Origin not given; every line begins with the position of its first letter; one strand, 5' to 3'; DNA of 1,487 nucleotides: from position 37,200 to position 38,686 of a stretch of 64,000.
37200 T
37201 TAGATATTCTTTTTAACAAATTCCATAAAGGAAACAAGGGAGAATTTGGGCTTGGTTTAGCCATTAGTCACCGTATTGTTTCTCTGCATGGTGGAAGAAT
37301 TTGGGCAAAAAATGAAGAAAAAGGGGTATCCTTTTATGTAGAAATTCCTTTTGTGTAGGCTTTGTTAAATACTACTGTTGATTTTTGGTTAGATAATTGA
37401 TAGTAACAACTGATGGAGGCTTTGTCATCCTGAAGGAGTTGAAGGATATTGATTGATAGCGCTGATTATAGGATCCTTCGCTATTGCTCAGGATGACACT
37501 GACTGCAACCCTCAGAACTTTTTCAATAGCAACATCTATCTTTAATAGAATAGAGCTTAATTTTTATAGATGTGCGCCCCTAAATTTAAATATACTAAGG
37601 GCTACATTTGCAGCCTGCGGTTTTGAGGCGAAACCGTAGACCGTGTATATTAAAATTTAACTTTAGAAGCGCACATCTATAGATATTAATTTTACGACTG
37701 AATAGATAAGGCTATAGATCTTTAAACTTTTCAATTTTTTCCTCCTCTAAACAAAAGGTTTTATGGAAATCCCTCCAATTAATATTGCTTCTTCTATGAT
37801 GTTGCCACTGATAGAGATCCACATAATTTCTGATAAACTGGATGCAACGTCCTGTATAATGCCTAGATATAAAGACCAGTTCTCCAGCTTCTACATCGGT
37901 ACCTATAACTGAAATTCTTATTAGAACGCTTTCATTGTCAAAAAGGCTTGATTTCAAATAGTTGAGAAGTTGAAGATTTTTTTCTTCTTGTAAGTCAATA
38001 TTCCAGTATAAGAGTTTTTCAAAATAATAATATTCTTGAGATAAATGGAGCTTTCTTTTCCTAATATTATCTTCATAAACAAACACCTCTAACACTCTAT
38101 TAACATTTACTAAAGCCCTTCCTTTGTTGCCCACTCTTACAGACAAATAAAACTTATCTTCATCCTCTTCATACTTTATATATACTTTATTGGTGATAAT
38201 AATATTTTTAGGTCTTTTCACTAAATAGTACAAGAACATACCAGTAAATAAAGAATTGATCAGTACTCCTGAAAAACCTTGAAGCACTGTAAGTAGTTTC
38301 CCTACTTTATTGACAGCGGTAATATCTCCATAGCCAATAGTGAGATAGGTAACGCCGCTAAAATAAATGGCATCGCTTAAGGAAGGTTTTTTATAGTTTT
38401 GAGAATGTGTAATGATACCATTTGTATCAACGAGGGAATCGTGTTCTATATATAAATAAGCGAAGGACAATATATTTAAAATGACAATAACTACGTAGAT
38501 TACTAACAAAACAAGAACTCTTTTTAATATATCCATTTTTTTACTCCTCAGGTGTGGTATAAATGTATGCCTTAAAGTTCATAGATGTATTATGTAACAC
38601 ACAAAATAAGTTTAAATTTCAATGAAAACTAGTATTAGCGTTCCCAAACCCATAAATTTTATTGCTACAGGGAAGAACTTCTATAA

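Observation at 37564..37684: Second conserved ~70-nt structured element present twice in inverted orientation, with possible compensatory changes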

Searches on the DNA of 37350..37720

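Call 13: search_rna_families(source=window, start=37350, end=37720, threshold=evalue, max_evalue=10)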
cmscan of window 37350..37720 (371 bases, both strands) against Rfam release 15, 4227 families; matches with E-value up to 10: 3.
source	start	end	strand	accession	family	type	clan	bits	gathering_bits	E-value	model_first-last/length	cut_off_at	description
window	37565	37679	-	RF03601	MIR7993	Gene; miRNA;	-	26.9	100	0.0074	1-138/138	no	MIR7993 microRNA precursor family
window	37403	37445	-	RF01339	CRISPR-DR27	Gene; CRISPR;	-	19.2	35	1.6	1-25/25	no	CRISPR RNA direct repeat element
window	37557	37689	+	RF04097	MIR2630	Gene; miRNA;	-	13.9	144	2.6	46-183/229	no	MIR2630 microRNA precursor family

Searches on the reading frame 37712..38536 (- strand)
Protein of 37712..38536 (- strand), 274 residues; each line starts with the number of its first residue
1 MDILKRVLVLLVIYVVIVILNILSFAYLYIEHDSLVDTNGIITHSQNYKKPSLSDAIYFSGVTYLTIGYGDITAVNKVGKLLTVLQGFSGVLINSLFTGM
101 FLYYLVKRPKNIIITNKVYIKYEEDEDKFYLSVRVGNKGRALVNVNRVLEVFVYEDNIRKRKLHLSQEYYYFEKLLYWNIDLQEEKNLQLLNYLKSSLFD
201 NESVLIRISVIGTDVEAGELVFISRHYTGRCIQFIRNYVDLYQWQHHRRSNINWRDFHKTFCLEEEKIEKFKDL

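Call 57: find_homologous_proteins(query=window:37712-38536:-, max_evalue=1e-20)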
Query window:37712-38536:- (274 aa): 59 proteins with E <= 1e-20 among 738 candidates.
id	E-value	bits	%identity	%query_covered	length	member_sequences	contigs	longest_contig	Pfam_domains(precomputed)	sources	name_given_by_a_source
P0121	1.0e-174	597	100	100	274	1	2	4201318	PF07885.23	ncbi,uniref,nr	ncbi:Ion channel [Clostridium aceticum]|uniref:Ion channel n=1 Tax=Clostridium aceticum TaxID=84022 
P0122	1.1e-148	512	83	100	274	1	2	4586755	PF07885.23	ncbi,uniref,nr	ncbi:potassium channel family protein [Clostridium formicaceticum]|uniref:Ion channel n=1 Tax=Clostr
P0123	1.1e-116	407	66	100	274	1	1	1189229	PF07885.23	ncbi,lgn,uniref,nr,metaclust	ncbi:potassium channel family protein [Natronincola ferrireducens]|uniref:Ion channel n=1 Tax=Natron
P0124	2.5e-113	396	67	100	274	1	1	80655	PF07885.23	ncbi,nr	ncbi:MAG: two pore domain potassium channel family protein [Clostridiaceae bacterium]|nr:two pore do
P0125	9.5e-112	391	61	100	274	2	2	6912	PF07885.23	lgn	-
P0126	7.4e-111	388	64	100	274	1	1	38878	PF07885.23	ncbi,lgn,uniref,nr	ncbi:Ion channel [Natronincola peptidivorans]|uniref:Ion channel n=1 Tax=Natronincola peptidivorans 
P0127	7.2e-105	368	64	95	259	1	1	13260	PF07885.23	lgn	-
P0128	9.3e-102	358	61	100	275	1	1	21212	PF07885.23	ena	-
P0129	2.7e-100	353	58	100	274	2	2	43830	PF07885.23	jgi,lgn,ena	-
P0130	3.8e-95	337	55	99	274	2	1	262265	PF07885.23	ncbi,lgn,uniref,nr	ncbi:potassium channel family protein [Alkaliphilus transvaalensis]|uniref:potassium channel family 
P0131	1.1e-94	335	57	100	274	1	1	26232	PF07885.23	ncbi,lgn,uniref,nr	ncbi:potassium channel family protein [Alkaliphilus hydrothermalis]|uniref:Potassium channel domain-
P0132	2.5e-94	334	56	100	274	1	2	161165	PF07885.23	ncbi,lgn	-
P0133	4.9e-94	333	56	100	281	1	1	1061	PF07885.23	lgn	-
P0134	8.7e-94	332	56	92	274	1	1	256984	PF07885.23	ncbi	-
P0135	1.2e-92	328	59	94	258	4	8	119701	PF07885.23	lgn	-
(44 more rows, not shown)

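Call 58: find_encoding_contigs(protein=P0122, flank=10000, max_places=1)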
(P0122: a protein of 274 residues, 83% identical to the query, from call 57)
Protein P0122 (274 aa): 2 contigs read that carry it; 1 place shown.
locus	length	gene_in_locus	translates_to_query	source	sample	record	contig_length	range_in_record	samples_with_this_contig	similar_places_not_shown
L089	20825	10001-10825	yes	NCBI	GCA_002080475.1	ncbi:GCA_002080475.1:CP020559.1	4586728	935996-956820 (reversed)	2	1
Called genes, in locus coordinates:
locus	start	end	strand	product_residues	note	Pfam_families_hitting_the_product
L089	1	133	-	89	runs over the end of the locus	PF01541:GIY-YIG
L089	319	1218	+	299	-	PF02129:Peptidase_S15, PF00561:Abhydrolase_1, PF12146:Hydrolase_4, PF12697:Abhydrolase_6, PF00326:Peptidase_S9 (weak)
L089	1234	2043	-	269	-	PF11155:DUF2935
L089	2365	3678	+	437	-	PF00696:AA_kinase, PF13840:ACT_7, PF22468:ACT_9, PF01842:ACT (weak)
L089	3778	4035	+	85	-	PF00462:Glutaredoxin, PF05768:Glrx-like (weak), PF13417:GST_N_3 (weak)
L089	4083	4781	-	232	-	PF20730:YetF_N (weak), PF04239:DUF421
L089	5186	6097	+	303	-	PF12974:Phosphonate-bd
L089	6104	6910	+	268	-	PF00528:BPD_transp_1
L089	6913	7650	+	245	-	PF00005:ABC_tran, PF13304:AAA_21 (faint)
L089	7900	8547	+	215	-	-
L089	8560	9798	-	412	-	PF01595:CNNM, PF00571:CBS (weak), PF03471:CorC_HlyC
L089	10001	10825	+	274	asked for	PF07885:Ion_trans_2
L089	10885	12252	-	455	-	PF00672:HAMP, PF00512:HisKA, PF02518:HATPase_c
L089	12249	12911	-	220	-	PF00072:Response_reg, PF00486:Trans_reg_C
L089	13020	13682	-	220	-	-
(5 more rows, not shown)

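Call 59: find_encoding_contigs(protein=P0123, flank=4000, max_places=1)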
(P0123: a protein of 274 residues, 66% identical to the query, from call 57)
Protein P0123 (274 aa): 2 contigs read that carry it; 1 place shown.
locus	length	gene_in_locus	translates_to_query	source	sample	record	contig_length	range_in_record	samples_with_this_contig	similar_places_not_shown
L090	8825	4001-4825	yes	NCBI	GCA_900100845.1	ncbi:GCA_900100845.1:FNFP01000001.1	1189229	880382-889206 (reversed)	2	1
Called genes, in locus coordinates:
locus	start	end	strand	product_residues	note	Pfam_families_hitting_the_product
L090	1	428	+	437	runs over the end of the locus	PF00696:AA_kinase, PF13840:ACT_7, PF22468:ACT_9, PF01842:ACT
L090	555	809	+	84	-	PF00462:Glutaredoxin, PF13417:GST_N_3 (weak)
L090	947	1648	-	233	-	PF20730:YetF_N (weak), PF04239:DUF421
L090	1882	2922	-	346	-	PF13487:HD_5, PF01966:HD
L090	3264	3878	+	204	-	PF00005:ABC_tran, PF13304:AAA_21 (faint)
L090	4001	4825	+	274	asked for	PF07885:Ion_trans_2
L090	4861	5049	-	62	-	-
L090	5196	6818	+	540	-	PF00239:Resolvase, PF07508:Recombinase, PF13408:Zn_ribbon_recom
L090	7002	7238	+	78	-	-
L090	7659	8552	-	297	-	PF00892:EamA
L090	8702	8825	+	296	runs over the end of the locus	PF00126:HTH_1, PF03466:LysR_substrate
